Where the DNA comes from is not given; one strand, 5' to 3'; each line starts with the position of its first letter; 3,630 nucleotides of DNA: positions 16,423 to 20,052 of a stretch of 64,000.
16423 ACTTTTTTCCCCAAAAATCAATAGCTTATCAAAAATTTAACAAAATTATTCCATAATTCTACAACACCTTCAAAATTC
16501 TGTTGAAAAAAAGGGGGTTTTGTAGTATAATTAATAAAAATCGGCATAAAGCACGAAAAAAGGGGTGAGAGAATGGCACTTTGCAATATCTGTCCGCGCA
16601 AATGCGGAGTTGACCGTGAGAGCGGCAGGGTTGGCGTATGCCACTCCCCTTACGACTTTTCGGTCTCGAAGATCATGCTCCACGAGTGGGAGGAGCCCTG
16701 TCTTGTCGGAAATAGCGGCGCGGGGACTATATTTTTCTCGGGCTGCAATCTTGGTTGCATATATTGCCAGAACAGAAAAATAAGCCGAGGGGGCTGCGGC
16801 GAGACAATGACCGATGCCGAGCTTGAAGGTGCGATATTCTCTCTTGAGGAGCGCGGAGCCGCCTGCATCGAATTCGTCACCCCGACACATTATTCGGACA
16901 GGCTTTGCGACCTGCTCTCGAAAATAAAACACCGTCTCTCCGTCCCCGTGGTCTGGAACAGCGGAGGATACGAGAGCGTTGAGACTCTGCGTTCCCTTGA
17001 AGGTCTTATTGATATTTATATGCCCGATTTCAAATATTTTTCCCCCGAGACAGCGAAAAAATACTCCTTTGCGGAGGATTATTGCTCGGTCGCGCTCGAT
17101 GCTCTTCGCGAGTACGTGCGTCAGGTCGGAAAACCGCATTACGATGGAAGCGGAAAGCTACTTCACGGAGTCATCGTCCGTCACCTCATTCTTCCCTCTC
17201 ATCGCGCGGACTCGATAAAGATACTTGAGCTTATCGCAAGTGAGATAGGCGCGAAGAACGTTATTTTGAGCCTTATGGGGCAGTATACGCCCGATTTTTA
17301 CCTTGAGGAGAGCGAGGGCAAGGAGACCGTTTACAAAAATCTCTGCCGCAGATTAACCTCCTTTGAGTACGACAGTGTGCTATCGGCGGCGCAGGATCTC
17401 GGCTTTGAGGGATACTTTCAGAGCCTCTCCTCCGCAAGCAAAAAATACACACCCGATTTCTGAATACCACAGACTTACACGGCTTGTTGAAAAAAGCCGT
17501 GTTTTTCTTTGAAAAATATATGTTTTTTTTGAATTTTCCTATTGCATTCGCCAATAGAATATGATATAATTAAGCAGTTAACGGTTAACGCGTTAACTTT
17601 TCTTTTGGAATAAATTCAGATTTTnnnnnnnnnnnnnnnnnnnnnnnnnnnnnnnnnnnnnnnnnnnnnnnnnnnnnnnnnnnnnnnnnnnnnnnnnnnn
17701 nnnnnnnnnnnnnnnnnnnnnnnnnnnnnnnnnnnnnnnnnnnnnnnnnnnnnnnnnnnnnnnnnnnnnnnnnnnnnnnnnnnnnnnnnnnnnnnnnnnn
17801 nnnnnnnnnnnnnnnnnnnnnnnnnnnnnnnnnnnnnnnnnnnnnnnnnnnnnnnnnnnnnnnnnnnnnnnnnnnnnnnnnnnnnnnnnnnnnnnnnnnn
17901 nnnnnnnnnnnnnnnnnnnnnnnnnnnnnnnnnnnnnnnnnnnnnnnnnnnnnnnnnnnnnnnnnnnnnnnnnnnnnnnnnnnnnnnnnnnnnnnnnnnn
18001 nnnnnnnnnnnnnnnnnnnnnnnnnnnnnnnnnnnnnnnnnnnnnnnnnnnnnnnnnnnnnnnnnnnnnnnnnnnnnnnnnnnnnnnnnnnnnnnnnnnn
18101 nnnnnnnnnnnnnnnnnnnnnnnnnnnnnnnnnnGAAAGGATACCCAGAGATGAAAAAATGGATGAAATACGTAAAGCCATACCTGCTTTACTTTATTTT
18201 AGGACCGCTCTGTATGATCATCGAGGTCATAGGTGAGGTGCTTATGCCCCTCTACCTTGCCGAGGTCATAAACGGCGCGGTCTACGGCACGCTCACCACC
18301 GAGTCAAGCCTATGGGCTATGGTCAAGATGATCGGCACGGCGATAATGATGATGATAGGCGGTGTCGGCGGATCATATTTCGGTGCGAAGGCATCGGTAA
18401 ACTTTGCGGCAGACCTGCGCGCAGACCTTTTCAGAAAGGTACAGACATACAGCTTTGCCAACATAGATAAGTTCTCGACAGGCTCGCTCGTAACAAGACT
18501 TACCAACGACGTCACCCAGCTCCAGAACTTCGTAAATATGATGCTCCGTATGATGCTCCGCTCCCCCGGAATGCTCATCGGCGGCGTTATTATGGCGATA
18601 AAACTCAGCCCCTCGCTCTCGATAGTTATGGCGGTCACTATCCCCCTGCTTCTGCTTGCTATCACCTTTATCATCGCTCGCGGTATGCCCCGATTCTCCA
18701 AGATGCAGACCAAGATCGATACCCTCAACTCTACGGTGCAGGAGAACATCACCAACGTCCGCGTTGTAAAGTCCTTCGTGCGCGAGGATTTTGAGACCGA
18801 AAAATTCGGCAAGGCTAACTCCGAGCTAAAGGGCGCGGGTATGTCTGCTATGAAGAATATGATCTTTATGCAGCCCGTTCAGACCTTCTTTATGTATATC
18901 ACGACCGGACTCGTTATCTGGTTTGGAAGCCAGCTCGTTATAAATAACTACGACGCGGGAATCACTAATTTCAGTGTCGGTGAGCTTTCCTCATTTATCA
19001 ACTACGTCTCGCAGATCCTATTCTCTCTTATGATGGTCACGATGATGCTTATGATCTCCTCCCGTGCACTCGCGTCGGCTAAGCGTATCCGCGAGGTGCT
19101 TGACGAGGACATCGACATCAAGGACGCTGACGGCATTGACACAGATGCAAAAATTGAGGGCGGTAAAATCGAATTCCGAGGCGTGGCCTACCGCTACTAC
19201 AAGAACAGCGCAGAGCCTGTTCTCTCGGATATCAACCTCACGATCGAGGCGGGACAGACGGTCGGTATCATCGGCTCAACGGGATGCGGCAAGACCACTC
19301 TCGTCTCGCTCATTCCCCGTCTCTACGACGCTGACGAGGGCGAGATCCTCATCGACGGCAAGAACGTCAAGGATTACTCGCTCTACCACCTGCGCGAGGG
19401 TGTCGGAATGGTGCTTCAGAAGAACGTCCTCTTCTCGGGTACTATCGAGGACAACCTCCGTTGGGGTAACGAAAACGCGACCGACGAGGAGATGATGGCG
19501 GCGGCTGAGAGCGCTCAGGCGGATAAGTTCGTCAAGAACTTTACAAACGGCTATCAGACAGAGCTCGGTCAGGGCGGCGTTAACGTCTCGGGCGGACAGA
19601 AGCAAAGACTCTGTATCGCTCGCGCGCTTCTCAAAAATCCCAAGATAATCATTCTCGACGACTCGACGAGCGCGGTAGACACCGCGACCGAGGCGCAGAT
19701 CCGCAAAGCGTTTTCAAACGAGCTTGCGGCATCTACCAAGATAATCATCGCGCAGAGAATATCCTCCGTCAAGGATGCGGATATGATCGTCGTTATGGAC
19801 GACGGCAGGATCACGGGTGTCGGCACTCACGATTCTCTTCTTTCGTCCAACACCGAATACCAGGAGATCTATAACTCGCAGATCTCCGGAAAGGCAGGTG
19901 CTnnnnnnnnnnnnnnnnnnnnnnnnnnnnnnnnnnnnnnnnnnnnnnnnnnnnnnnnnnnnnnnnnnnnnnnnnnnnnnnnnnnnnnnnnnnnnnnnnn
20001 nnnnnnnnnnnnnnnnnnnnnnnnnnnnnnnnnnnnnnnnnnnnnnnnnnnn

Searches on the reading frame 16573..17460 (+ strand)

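Call 67: search_protein_families(library=pfam, proteins=[window:16573-17460:+], max_evalue=0.00001)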
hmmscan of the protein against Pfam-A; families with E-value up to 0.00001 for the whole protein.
window:16573-17460:+ (296 aa): 2 families
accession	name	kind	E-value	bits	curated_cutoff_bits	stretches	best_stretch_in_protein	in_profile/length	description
PF04055.27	Radical_SAM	-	1.2e-08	35.8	29.5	1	53-178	2-133/166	Radical SAM superfamily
PF13353.11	Fer4_12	-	2.1e-07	31.7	22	1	52-140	9-99/137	4Fe-4S single cluster domain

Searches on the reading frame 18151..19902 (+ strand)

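Call 67: search_protein_families(library=pfam, proteins=[window:18151-19902:+], max_evalue=0.00001)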
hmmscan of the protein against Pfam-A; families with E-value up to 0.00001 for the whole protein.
window:18151-19902:+ (584 aa): 2 families
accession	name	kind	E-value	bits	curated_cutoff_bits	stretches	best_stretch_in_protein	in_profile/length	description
PF00664.28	ABC_membrane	-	2.1e-45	156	28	1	16-292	2-273/274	ABC transporter transmembrane region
PF00005.33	ABC_tran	-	4.2e-34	118.5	25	1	358-507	1-137/137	ABC transporter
